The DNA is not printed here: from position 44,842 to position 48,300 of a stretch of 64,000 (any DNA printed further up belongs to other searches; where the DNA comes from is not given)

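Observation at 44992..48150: ABC1/UbiB kinase fused in-frame to a serine beta-lactamase-like domain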

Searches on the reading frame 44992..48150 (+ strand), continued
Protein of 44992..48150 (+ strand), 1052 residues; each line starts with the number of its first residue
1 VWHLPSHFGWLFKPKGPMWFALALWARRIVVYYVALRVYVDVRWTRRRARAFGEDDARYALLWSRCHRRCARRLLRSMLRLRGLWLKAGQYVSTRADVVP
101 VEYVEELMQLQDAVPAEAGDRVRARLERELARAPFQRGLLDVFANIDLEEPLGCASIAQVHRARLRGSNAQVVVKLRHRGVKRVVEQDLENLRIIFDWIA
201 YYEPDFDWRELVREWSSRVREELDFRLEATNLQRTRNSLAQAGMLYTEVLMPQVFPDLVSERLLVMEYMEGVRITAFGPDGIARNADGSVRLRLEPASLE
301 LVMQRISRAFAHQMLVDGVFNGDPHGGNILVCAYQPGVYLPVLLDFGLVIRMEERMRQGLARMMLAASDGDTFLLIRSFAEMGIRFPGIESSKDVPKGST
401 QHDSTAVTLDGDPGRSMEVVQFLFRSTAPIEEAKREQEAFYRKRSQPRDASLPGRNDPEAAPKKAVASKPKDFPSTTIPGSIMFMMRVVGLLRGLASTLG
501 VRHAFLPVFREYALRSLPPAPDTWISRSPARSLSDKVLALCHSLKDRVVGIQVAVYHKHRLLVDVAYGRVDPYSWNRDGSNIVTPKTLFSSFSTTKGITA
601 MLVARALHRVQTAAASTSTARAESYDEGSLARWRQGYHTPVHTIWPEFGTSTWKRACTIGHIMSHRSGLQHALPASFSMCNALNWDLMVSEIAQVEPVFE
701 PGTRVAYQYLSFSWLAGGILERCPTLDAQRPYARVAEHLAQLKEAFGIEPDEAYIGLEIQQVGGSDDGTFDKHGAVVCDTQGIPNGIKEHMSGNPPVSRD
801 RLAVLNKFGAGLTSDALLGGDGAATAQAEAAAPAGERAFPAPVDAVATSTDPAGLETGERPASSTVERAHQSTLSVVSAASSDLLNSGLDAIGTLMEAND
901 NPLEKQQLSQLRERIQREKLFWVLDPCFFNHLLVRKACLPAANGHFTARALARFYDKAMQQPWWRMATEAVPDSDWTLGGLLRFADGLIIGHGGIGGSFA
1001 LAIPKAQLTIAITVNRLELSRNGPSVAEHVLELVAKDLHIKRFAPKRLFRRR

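Call 39: fold_search(model_id=the predicted structure, library=pdb)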
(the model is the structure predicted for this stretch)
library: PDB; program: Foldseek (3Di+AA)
matches with E <= 10: 1922; with E <= 0.001: 42
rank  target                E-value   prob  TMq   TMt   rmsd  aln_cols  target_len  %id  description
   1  7cyr                  9.2e-13  1.00  0.29  0.70   7.0       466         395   17  The closed conformation of MSMEG_1954 from Mycobacterium smegmatis (released 2021-12-08)
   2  4ped                  1.6e-12  1.00  0.30  0.73   6.0       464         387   15  Mitochondrial ADCK3 employs an atypical protein kinase-like fold to enable coenzyme Q biosynthes (released 2014-11-19)
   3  7udq_B                1.7e-11  1.00  0.30  0.74   6.0       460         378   17  Crystal structure of COQ8A-CA157 inhibitor complex in space group P1 (released 2023-01-18)
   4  7udq_A                3.1e-11  1.00  0.29  0.73   6.6       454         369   17  Crystal structure of COQ8A-CA157 inhibitor complex in space group P1 (released 2023-01-18)
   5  5i35                  4.2e-11  1.00  0.29  0.72   7.1       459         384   16  Structure of the Human mitochondrial kinase COQ8A R611K with AMPPNP (Cerebellar Ataxia and Ubiquinone Deficiency Through (released 2016-08-17)
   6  7udp                  9.9e-11  1.00  0.29  0.73   6.8       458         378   16  Crystal structure of COQ8A-CA157 inhibitor complex in space group C2 (released 2023-01-18)
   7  5yjz                  1.4e-10  1.00  0.26  0.60  11.0       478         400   18  The native crystal structure of Rv3197 from Mycobacterium tuberculosis (released 2018-02-07)
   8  5yk1                  1.5e-10  1.00  0.26  0.59  10.3       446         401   18  The complex structure of Rv3197-AMPPNP from Mycobacterium tuberculosis (released 2018-02-07)
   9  7cy2                  2.7e-10  1.00  0.25  0.72   6.2       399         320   16  The open conformation of MSMEG_1954 from Mycobacterium smegmatis (released 2021-12-08)
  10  5yk0                  3.6e-10  1.00  0.26  0.61  10.5       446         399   17  The complex structure of Rv3197-ADP from Mycobacterium tuberculosis (released 2018-02-07)
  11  7cz2                  6.1e-10  1.00  0.26  0.78   5.0       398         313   16  The complex structure of MSMEG_1954-ADP from Mycobacterium smegmatis (released 2021-12-08)
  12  5yk2                  6.4e-10  1.00  0.26  0.61  11.7       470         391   17  The complex structure of Rv3197-erythromycin from Mycobacterium tuberculosis (released 2018-02-07)
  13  8j5v                  8.7e-10  1.00  0.26  0.68  10.9       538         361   17  Crystal structure of estZF172 as a novel biocatalyst for the efficient biosynthesis of a chiral intermediate of pregabal (released 2024-05-01)
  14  5gmx_A                3.4e-08  1.00  0.27  0.70   9.6       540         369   17  Crystal structure of a family VIII carboxylesterase (released 2017-07-26)
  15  7y3z_A                1.0e-07  1.00  0.26  0.65  13.4       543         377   15  Structure of a novel carboxylesterase FEH from Acinetobacter sp. DL-2 (released 2023-07-19)
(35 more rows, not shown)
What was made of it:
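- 46615..48117 (+): Beta-lactamase/PBP-fold serine hydrolase domain (aa ~525-1025), of the EstA-type family VIII carboxylesterase kind. Foldseek top C-domain hits are 8J5V, 5GMX, 7Y3Z and 7ATL (call 39).
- On UbiB / ABC1 / ADCK atypical kinase family: Foldseek TM 0.59-0.78 to COQ8A, MSMEG_1954 and Rv3197 (call 39).
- Checked: The UbiB fold itself extends to about aa 500 (about 460 aligned columns to COQ8A/MSMEG_1954, call 39).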

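Call 40: find_encoding_contigs(protein=window:45043-48150:+, flank=3000, max_places=4)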
Protein window:45043-48150:+ (1035 aa): 23 contigs read that carry it; 4 places shown.
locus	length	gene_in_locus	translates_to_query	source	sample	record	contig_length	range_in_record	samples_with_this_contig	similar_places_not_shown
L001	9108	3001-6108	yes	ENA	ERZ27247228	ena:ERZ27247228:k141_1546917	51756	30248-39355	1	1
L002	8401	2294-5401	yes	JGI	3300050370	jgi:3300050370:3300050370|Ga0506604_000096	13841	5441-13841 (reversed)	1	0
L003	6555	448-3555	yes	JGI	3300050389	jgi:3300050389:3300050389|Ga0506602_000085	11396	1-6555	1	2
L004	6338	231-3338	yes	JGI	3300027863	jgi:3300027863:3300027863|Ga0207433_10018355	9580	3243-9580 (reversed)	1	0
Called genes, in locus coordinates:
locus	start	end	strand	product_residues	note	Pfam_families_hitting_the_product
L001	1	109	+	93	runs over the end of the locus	-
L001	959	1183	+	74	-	-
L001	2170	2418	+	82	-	-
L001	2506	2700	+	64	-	-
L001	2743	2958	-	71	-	-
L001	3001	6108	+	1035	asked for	PF03109:ABC1, PF00144:Beta-lactamase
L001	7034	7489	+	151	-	-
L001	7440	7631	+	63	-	-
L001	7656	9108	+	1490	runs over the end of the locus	PF00270:DEAD, PF04851:ResIII (weak), PF22527:DEXQc_Suv3 (weak), PF00271:Helicase_C (weak), PF08148:DSHCT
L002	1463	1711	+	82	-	-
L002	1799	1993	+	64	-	-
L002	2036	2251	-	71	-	-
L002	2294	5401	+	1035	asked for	PF03109:ABC1, PF00144:Beta-lactamase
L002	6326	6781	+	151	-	-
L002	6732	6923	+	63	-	-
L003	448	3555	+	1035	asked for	PF03109:ABC1, PF00144:Beta-lactamase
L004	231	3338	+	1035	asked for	PF03109:ABC1, PF00144:Beta-lactamase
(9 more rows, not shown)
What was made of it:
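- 45043..48150 (+): Complete CDS (1035 aa plus TGA stop) of the UbiB-esterase fusion protein. Residue numbers in this report count from the ATG at 45043. The same gene is called on 23 metagenome contigs (call 40).
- Checked: The identical protein, with the same downstream SKI2-type helicase, is found on 23 contigs from assemblies in several public samples (four shown, from four samples; call 40).
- The identical 1035-aa product is found on 23 contigs from several samples (call 40).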

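Call 45: list_cluster_members(proteins=[P0129, P0131, P0135, P0137, P0144, P0154, P0157, P0167, P0170, P0194])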
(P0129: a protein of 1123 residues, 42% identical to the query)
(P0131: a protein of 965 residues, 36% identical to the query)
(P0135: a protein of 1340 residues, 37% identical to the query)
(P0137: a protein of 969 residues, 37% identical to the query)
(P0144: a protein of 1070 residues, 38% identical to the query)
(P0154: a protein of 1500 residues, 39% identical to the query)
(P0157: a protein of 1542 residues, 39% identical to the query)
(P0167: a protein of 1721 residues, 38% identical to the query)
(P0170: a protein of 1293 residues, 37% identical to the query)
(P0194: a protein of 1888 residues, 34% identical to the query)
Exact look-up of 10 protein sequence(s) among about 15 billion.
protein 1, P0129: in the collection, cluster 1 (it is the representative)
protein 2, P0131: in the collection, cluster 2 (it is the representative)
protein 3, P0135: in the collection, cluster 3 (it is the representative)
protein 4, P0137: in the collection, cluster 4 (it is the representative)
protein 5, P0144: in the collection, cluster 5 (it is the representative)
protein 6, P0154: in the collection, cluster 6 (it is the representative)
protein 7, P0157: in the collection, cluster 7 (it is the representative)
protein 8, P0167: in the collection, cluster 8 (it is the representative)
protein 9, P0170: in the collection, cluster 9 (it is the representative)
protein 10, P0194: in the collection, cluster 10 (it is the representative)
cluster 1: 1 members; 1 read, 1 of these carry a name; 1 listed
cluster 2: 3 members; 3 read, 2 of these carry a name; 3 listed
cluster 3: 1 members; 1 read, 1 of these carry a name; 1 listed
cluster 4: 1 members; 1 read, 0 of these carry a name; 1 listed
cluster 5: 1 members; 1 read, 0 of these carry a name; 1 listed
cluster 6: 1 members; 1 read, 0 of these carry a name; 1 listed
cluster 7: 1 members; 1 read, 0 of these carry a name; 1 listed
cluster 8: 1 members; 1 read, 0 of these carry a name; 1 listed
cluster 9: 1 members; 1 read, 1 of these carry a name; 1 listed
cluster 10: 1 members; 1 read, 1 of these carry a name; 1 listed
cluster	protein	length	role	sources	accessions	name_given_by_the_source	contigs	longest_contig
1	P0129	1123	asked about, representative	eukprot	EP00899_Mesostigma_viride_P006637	jgi/Mesvir1/15975/Mv08284-RA.1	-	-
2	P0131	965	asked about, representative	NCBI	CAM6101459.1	unnamed protein product [Calypogeia fissa]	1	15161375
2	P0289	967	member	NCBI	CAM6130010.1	unnamed protein product [Calypogeia fissa]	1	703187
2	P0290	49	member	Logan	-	-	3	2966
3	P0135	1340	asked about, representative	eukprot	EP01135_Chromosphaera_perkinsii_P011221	Nk52_evm2s2367 gene=Nk52_evmTU2s2367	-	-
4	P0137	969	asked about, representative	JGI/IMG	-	-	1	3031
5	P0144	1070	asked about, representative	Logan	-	-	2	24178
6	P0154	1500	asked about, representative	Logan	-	-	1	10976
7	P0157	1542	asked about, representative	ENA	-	-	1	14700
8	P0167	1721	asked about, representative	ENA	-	-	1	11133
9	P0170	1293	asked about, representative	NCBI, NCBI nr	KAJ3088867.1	hypothetical protein HK102_007738 [Quaeritorhiza haematococci]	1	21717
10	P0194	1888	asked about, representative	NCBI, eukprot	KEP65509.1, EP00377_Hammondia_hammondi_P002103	UNVERIFIED_CONTAM: ABC1 family protein [Hammondia hammondi] | XP_008883720.1 ABC1 family protein [Hammondia hammondi]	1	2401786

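Call 50: search_protein_families(library=pfam, alignment_id=A3, max_evalue=0.0001)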
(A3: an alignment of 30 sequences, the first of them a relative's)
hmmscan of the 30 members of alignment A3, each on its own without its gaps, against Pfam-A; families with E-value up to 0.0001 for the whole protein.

A. member 1, P0099 (1559 aa): 4 families
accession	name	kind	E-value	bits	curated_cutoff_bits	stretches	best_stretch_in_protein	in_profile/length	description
PF03109.22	ABC1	-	3.3e-64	216.8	22.9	1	466-715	2-242/244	ABC1 atypical kinase-like domain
PF00144.29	Beta-lactamase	-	1.5e-53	182.6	27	2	850-1031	2-180/329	Beta-lactamase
PF01852.25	START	-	1.6e-21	77.1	22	1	1148-1314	17-190/207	START domain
PF01363.27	FYVE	-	3.2e-16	59.6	27.8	1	135-193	1-66/67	FYVE zinc finger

B. families by the number of members that match (of 30 scanned): 13 families
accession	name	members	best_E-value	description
PF03109.22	ABC1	30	1.5e-68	ABC1 atypical kinase-like domain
PF00144.29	Beta-lactamase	30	2e-56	Beta-lactamase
PF01363.27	FYVE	14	3.2e-16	FYVE zinc finger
PF02036.22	SCP2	7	1.4e-09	SCP-2 sterol transfer family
PF01852.25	START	2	1.6e-21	START domain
PF00787.29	PX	2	1.2e-07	PX domain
PF22073.2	Cep192_D4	1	4.3e-11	Cep192 domain 4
PF24507.1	Ig_CFAP65_4th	1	3.2e-10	CFAP65, fourth Ig-like domain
PF22544.2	HYDIN_VesB_CFA65-like_Ig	1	6.9e-10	HYDIN/CFA65/VesB-like, Ig-like domain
PF00169.35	PH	1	7.6e-09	PH domain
PF24798.1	Ig-CFAP74_4th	1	3.3e-08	CFAP74 forth Ig-like domain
PF15780.11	ASH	1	8.8e-08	Abnormal spindle-like microcephaly-assoc'd, ASPM-SPD-2-Hydin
PF22067.2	Cep192_D3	1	1.9e-07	Cep192 domain 3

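Call 55: search_solved_structures(query=A2, max_evalue=1, show_alignments=0)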
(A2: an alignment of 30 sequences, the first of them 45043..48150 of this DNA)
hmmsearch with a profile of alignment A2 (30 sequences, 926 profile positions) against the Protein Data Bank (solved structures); distinct sequences matched with E-value up to 1: 173 (the best 60 are shown).
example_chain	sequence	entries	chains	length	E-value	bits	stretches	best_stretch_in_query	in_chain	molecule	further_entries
5gkv_A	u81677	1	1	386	3.5e-49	170.7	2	493-758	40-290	Esterase A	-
5gmx_A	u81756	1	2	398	7.6e-46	159.7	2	489-771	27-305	Carboxylesterase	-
8j5v_A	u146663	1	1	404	1.3e-38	135.8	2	481-753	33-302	Carboxylesterase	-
5yjz_A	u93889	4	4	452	1.6e-38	135.4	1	36-363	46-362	Probable conserved ATP-binding protein ABC transporter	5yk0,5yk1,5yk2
7cy2_A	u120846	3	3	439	8.9e-38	133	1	37-370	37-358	ABC1 family protein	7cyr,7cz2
7y3z_D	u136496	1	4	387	1.1e-34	122.7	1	484-760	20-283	Fenoxaprop-p-ethyl hydrolase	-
3zyt_A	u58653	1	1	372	1.5e-29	105.8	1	495-748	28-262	ESTERASE A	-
9tvk_A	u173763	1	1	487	1.3e-28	102.6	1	48-343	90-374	Atypical kinase COQ8B, mitochondrial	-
9tvn_A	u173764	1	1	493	4.9e-28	100.7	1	48-359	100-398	Atypical kinase COQ8A, mitochondrial - reconstructed tetrapod ancestor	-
5i35_A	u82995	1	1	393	1.8e-27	98.9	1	48-338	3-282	Atypical kinase ADCK3, mitochondrial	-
4ped_A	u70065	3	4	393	1.8e-27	98.9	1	48-338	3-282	Chaperone activity of bc1 complex-like, mitochondrial | Atypical kinase COQ8A, mitochondrial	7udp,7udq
6ksu_A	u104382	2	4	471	9.2e-17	63.4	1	478-661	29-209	Alpha/beta hydrolase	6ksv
4y7p_A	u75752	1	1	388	2.5e-16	62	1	510-667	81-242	Alkaline D-peptidase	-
6k8x_A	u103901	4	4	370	2.9e-16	61.8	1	473-669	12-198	Beta-lactamase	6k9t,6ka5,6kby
1ci8_A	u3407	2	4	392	7.4e-16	60.4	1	476-666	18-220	PROTEIN (CARBOXYLESTERASE)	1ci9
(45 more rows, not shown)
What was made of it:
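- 46615..48117 (+): The family profile against PDB gives 5GKV 3.5e-49, 5GMX 7.6e-46 and 8J5V 1.3e-38, versus AmpC ~1e-12 and LACTB 1.9e-11 (call 55).
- On Class C beta-lactamase / DD-peptidase (including LACTB): AmpC, R61 and LACTB score E about 1e-11 to 1e-12 against 1e-49 for the EstA-type esterases (call 55).
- Closest known: Human LACTB. Different: They are much more distant (E about 1e-11 to 1e-12 against 1e-49 for the esterases; call 55).
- The family profile matches EstA-type esterases at 1e-49 to 1e-30, and Rv3197/MSMEG_1954/COQ8 at 1e-38 to 1e-28 (call 55). LACTB and the R61 DD-peptidase are detectable relatives (E about 1e-11 to 1e-12, call 55). EstA-type carboxylesterases match the family profile 18 to 38 orders of magnitude better than LACTB or the DD-peptidases (call 55). 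Class C enzymes and the R61 peptidase are distant (about 1e-12 against 1e-49; call 55).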
